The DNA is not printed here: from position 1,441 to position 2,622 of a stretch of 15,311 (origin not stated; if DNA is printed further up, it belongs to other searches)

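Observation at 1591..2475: Unrecognised 294-aa AT-rich gene behind repeat copy 1: candidate novel toxin or defence function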

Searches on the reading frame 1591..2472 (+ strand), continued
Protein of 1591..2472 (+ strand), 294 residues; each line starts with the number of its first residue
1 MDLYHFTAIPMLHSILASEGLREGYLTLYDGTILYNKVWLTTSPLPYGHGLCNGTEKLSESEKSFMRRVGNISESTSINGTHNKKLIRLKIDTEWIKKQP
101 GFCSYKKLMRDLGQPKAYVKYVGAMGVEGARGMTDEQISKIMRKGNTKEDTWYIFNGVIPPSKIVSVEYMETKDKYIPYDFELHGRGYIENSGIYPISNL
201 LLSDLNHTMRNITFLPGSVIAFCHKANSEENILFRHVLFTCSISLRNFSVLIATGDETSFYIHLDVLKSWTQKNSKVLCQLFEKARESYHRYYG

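Call 65: search_dna_similar(query=window:1591-2472:+, collection=plasmids, mode=protein, max_rows=60, rows=spread, max_evalue=0.00001)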
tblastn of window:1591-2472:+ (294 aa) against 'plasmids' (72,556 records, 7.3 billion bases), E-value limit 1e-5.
Records with a match: 400; places in all: 413; records where one place covers at least 80% of the query: 313.
Best place of each record, by identity: >=99% 213; 95-99% 84; 90-95% 2; 80-90% 22; 60-80% 4; <60% 75.
By first word of the organism name: Escherichia 228; Klebsiella 70; Agrobacterium 43; Salmonella 16; Enterobacter 8; Pseudomonas 8; Pantoea 7; Rhizobium 7; Ralstonia 4; Citrobacter 3; and 6 more.
By predicted mobility (MOB-suite, as given by PLSDB): conjugative 352; non-mobilizable 35; mobilizable 13.
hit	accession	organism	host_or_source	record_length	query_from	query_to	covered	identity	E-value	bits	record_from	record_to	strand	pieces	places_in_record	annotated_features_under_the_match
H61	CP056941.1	Escherichia coli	culture,Pooled sheep faecal samples ...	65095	1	294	100%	100.0%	0e+0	613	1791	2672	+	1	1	hypothetical protein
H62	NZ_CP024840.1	Klebsiella pneumoniae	Homo sapiens,Bronchial washing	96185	1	294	100%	99.7%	0e+0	611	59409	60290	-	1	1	hypothetical protein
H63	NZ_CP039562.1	Salmonella enterica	Homo sapiens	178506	1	294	100%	99.7%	0e+0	611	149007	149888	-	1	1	hypothetical protein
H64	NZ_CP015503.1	Klebsiella pneumoniae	Homo sapiens,Urine sample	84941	1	294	100%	99.7%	0e+0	611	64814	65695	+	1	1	hypothetical protein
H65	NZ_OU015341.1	Salmonella enterica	Homo sapiens,feces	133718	1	294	100%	99.7%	0e+0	611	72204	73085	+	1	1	hypothetical protein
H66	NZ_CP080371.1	Escherichia coli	Homo sapiens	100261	1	294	100%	99.7%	0e+0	611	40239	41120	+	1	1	hypothetical protein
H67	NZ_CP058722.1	Escherichia coli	Manis javanica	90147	1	294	100%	99.7%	0e+0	611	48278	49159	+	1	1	hypothetical protein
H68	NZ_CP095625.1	Escherichia coli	Homo sapiens,Pure culture one microbial ...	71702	1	294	100%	99.7%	0e+0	611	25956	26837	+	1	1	hypothetical protein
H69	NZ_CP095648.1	Klebsiella pneumoniae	Homo sapiens,Pure culture one microbial ...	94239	1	294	100%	99.7%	0e+0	611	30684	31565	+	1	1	hypothetical protein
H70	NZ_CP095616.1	Escherichia coli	Homo sapiens,Pure culture one microbial ...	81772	1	294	100%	99.7%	0e+0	611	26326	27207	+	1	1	hypothetical protein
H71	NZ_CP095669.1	Citrobacter sedlakii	Homo sapiens,Pure culture one microbial ...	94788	1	294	100%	99.7%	0e+0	611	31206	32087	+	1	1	hypothetical protein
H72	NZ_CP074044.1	Escherichia coli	Pig,pure culture,Rectal Swab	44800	1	294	100%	99.7%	0e+0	611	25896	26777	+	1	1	hypothetical protein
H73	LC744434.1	Escherichia coli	-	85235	1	294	100%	99.7%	0e+0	611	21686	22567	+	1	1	ycf: hypothetical protein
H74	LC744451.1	Escherichia coli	-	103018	1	294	100%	99.7%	0e+0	611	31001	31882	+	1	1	ycf: hypothetical protein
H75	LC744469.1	Escherichia coli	-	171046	1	294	100%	99.7%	0e+0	611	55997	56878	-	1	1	ycf: hypothetical protein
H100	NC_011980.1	Escherichia coli chi7122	-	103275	1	114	39%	98.2%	2e-67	234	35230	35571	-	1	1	hypothetical protein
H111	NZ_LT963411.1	Pseudomonas syringae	-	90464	1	293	100%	29.8%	1e-35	142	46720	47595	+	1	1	hypothetical protein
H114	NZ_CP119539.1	Agrobacterium fabrum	-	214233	1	286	97%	28.9%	1e-25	113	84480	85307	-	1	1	DUF4160 domain-containing protein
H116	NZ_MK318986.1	Rhizobium rhizogenes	-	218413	1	286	97%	28.6%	1e-24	110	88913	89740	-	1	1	DUF4160 domain-containing protein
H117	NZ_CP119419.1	Agrobacterium fabrum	-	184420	1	292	99%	27.9%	4e-21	100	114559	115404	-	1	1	hypothetical protein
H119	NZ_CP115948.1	Ralstonia solanacearum MolK2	Musa sp.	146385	1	293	100%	26.1%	6e-20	97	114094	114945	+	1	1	hypothetical protein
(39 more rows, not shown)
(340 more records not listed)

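Call 66: get_annotated_region(hit=H114, flank=8000)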
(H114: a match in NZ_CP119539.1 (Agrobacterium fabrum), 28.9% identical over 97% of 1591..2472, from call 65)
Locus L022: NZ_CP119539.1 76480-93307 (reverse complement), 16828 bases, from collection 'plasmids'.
description: Agrobacterium fabrum strain 1D1487 plasmid pTi1D1487, complete sequence
organism: Agrobacterium fabrum (NCBI taxid 1176649)
taxonomy: Bacteria; Pseudomonadota; Alphaproteobacteria; Hyphomicrobiales; Rhizobiaceae; Agrobacterium; Agrobacterium fabrum
host: -; source: -; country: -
typing (MOB-suite, as given by PLSDB): conjugative; replicon rep_cluster_490; relaxase MOBQ; mating-pair formation MPF_T
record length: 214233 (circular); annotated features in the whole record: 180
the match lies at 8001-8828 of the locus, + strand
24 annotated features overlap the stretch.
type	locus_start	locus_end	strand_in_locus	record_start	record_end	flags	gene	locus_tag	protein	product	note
CDS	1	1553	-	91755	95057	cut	traA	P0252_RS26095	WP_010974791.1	Ti-type conjugative transfer relaxase TraA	-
CDS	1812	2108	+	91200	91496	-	traC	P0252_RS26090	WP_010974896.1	conjugal transfer protein TraC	-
CDS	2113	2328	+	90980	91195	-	-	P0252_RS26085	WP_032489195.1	type IV conjugative transfer system coupling protein TraD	-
CDS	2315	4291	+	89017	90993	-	traG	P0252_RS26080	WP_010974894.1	Ti-type conjugative transfer system protein TraG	-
CDS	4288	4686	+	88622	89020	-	-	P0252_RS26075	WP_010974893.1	hypothetical protein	-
CDS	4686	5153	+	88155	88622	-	-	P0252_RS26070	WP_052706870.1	thermonuclease family protein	-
CDS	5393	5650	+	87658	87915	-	-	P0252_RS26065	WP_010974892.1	WGR domain-containing protein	-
CDS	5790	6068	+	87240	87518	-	-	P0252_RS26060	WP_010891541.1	HU family DNA-binding protein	GO:0030261 - chromosome condensation [Evidence IEA]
CDS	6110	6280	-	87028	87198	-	-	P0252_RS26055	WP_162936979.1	hypothetical protein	-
CDS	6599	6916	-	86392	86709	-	-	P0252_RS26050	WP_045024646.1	DUF736 domain-containing protein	-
CDS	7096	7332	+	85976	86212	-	-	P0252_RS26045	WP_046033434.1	hypothetical protein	-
CDS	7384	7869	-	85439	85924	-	-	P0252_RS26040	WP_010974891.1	NUDIX domain-containing protein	-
CDS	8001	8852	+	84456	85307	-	-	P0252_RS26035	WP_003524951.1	DUF4160 domain-containing protein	-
CDS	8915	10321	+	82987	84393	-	-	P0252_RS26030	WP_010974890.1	HEPN domain-containing protein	-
CDS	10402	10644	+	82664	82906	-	-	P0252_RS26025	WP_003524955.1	hypothetical protein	-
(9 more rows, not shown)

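Call 67: get_annotated_region(hit=H111, flank=7000)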
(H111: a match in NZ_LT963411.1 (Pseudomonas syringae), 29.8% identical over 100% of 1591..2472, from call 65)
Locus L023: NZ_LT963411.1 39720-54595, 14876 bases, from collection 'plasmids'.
description: Pseudomonas syringae isolate CFBP3840 plasmid PP2, complete sequence
organism: Pseudomonas syringae (NCBI taxid 317)
taxonomy: Bacteria; Pseudomonadota; Gammaproteobacteria; Pseudomonadales; Pseudomonadaceae; Pseudomonas; Pseudomonas syringae
host: -; source: -; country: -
typing (MOB-suite, as given by PLSDB): conjugative; replicon rep_cluster_283,rep_cluster_283; relaxase MOBP,MOBP; mating-pair formation MPF_I
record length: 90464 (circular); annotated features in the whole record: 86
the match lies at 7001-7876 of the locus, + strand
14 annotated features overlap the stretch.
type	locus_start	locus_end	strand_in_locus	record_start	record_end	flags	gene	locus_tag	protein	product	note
CDS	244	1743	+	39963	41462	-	istA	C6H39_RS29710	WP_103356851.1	IS21-like element ISPsy20 family transposase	GO:0006313 - DNA transposition [Evidence IEA]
CDS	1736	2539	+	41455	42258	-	istB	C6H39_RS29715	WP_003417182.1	IS21-like element ISPsy20 family helper ATPase IstB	-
CDS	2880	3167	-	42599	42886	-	-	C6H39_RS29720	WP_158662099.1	hypothetical protein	-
CDS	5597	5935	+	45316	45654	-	-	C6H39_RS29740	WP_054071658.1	type II toxin-antitoxin system RelE/ParE family toxin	-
CDS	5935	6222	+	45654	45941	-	-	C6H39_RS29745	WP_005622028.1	XRE family transcriptional regulator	-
CDS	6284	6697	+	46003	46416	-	-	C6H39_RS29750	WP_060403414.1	TrfB-related DNA-binding protein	-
CDS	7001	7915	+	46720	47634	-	-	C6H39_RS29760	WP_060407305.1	hypothetical protein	-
CDS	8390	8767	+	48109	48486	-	-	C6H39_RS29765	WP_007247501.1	hypothetical protein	-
CDS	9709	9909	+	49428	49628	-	-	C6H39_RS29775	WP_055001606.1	hypothetical protein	-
CDS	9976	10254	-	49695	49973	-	-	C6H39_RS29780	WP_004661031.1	mobilization protein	-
CDS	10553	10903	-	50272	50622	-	-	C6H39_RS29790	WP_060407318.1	hypothetical protein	-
CDS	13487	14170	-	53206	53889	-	-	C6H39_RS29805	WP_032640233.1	hypothetical protein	-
CDS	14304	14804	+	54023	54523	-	-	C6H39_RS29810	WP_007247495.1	type VI secretion system tube protein Hcp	-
CDS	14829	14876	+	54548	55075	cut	-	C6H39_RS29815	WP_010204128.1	DUF2778 domain-containing protein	-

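Call 68: get_annotated_region(hit=H119, flank=7000)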
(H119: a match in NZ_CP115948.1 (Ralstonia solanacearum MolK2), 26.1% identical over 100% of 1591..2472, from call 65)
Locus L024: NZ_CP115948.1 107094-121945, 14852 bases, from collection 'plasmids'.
description: Ralstonia solanacearum MolK2 plasmid pm01, complete sequence
organism: Ralstonia solanacearum MolK2 (NCBI taxid 564065)
taxonomy: Bacteria; Pseudomonadota; Betaproteobacteria; Burkholderiales; Burkholderiaceae; Ralstonia; Ralstonia solanacearum; Ralstonia solanacearum MolK2
host: -; source: Musa sp.; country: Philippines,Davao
typing (MOB-suite, as given by PLSDB): non-mobilizable; replicon rep_cluster_371; mating-pair formation MPF_F
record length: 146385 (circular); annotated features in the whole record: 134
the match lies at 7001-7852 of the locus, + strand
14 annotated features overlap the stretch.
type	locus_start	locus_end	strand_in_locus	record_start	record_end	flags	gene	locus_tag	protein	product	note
CDS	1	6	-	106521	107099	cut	-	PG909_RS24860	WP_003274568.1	hypothetical protein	-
CDS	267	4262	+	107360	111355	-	-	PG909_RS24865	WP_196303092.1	hypothetical protein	-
CDS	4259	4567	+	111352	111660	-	-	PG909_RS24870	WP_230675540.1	hypothetical protein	-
CDS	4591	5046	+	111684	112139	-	-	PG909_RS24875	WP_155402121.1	hypothetical protein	-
CDS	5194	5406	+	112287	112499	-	-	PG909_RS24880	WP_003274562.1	hypothetical protein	-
CDS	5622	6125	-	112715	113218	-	-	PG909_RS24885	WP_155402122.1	hypothetical protein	-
CDS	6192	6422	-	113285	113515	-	-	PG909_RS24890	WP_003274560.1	hypothetical protein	-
CDS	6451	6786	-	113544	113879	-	-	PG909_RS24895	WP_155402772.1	hypothetical protein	-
CDS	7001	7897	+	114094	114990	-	-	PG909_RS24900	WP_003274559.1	hypothetical protein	-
CDS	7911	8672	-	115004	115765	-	-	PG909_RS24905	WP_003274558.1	hypothetical protein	-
CDS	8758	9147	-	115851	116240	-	-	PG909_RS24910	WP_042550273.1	HU family DNA-binding protein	GO:0030261 - chromosome condensation [Evidence IEA]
CDS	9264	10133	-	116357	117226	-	-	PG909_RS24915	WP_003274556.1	hypothetical protein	-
CDS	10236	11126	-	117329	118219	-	-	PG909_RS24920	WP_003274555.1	DNA-binding protein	-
CDS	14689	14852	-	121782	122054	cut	-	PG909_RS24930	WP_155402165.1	hypothetical protein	-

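Call 75: search_protein_families(proteins=[P0070, P0073, P0084, P0086, P0093, P0098, P0103, P0115, P0051, P0054], library=padloc, max_evalue=10)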
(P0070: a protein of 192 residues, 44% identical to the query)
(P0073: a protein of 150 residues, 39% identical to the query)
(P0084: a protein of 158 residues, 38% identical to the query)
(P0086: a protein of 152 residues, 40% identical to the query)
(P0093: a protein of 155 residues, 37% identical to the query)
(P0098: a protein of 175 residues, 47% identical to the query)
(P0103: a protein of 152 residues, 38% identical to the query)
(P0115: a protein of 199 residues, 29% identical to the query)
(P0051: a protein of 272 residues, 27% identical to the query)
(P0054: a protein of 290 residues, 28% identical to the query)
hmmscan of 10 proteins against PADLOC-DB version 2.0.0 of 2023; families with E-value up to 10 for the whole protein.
P0070 (192 aa): 0 families

P0073 (150 aa): 0 families

P0084 (158 aa): 0 families

P0086 (152 aa): 0 families

P0093 (155 aa): 0 families

P0098 (175 aa): 0 families

P0103 (152 aa): 0 families

P0115 (199 aa): 0 families

P0051 (272 aa): 0 families

P0054 (290 aa): 0 families

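Call 76: search_protein_families(proteins=[P0070, P0073, P0084, P0086, P0093, P0098, P0103, P0115, P0051, P0054], library=ncbifam, max_evalue=10)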
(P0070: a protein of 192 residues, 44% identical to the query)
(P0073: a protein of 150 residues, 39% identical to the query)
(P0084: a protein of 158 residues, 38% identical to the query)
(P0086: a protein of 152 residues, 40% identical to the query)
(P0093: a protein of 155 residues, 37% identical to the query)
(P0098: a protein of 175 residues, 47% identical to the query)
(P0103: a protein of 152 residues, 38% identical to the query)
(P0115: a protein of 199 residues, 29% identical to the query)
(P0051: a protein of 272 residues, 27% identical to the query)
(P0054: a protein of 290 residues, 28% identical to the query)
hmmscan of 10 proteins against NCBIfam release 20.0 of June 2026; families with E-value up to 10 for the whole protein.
P0070 (192 aa): 1 family
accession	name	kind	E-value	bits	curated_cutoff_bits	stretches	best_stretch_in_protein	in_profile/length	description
NF002014.0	PRK00819.1-4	equivalog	0.13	12.1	239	1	2-23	98-119/182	RNA 2'-phosphotransferase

P0073 (150 aa): 0 families

P0084 (158 aa): 0 families

P0086 (152 aa): 0 families

P0093 (155 aa): 0 families

P0098 (175 aa): 0 families

P0103 (152 aa): 1 family
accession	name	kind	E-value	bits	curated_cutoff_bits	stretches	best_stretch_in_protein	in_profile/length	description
NF001907.1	PRK00665.1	equivalog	0.048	13.8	60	1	18-37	7-26/31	cytochrome b6-f complex subunit V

P0115 (199 aa): 0 families

P0051 (272 aa): 1 family
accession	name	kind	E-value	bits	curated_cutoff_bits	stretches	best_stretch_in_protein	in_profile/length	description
NF048015.1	toxin_DhiT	equivalog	0.03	14.9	100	1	211-263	25-78/84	type II toxin-antitoxin system toxin DhiT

P0054 (290 aa): 0 families

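Call 80: find_encoding_contigs(protein=P0070, flank=5000, max_places=3)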
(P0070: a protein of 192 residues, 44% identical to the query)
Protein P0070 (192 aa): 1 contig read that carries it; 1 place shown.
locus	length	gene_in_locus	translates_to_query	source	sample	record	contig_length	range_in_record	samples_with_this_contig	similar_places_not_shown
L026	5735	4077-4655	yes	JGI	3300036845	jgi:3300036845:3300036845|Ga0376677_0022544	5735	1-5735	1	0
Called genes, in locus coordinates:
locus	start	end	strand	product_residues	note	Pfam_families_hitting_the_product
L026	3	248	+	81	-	?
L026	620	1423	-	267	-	PF00589:Phage_integrase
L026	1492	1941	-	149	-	-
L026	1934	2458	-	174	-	-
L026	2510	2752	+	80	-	PF21531:Rv2175c_wHTH (faint), PF12728:HTH_17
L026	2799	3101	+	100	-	-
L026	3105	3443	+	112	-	PF04352:ProQ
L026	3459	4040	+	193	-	-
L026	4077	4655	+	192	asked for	-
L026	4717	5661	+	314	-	PF11300:DUF3102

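Call 81: find_encoding_contigs(protein=P0084, flank=5000, max_places=3)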
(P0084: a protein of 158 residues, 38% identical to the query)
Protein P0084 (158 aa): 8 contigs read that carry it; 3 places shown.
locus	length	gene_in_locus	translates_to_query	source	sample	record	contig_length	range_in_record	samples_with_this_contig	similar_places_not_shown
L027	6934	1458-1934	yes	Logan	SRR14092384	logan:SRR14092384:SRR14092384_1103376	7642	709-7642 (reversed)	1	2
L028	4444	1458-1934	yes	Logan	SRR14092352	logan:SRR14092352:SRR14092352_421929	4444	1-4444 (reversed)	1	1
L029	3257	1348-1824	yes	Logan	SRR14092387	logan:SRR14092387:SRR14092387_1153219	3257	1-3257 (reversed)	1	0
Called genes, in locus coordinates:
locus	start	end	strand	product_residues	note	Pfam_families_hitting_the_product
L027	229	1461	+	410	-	PF14659:Phage_int_SAM_3 (faint), PF00589:Phage_integrase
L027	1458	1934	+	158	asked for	-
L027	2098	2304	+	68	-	PF12728:HTH_17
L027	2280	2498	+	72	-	-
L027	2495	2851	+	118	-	-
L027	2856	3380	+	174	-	-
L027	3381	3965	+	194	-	-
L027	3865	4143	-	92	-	-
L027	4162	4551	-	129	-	-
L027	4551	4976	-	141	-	-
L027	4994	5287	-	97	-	PF27000:PH_gly_zipper (weak)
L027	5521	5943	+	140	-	-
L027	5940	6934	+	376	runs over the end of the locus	PF04233:Phage_Mu_F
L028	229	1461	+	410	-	PF14659:Phage_int_SAM_3 (faint), PF00589:Phage_integrase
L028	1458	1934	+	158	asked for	-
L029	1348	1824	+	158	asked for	-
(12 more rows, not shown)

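Call 82: find_encoding_contigs(protein=P0098, flank=5000, max_places=3)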
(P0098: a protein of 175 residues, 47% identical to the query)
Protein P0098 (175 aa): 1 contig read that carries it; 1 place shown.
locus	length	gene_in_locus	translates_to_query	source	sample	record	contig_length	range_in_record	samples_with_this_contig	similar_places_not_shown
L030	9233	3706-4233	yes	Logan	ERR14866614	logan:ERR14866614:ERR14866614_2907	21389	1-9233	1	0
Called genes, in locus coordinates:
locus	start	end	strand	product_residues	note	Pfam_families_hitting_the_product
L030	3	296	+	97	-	?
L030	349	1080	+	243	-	-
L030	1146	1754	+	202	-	-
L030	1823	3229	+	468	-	-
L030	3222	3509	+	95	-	-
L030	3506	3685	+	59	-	-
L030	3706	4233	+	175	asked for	-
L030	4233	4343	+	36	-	-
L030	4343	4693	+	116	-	-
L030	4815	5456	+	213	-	PF01656:CbiA, PF02374:ArsA_ATPase (weak), PF06564:CBP_BcsQ (faint), PF07015:VirC1, PF09140:MipZ (weak), PF10609:ParA, PF13614:AAA_31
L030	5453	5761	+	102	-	-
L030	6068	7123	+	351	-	-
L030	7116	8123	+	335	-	PF02899:Phage_int_SAM_1 (faint), PF00589:Phage_integrase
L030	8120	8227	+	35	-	-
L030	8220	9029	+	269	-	-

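Call 83: search_dna_similar(query=P0084, collection=phages, mode=protein, max_rows=25, max_evalue=0.001)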
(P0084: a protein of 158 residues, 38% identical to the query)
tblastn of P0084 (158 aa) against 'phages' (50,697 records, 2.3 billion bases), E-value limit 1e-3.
No match.

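Call 84: search_dna_similar(query=window:1591-2472:+, collection=phages, mode=protein, max_rows=25, max_evalue=0.001)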
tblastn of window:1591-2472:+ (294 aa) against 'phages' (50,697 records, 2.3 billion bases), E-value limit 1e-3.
No match.
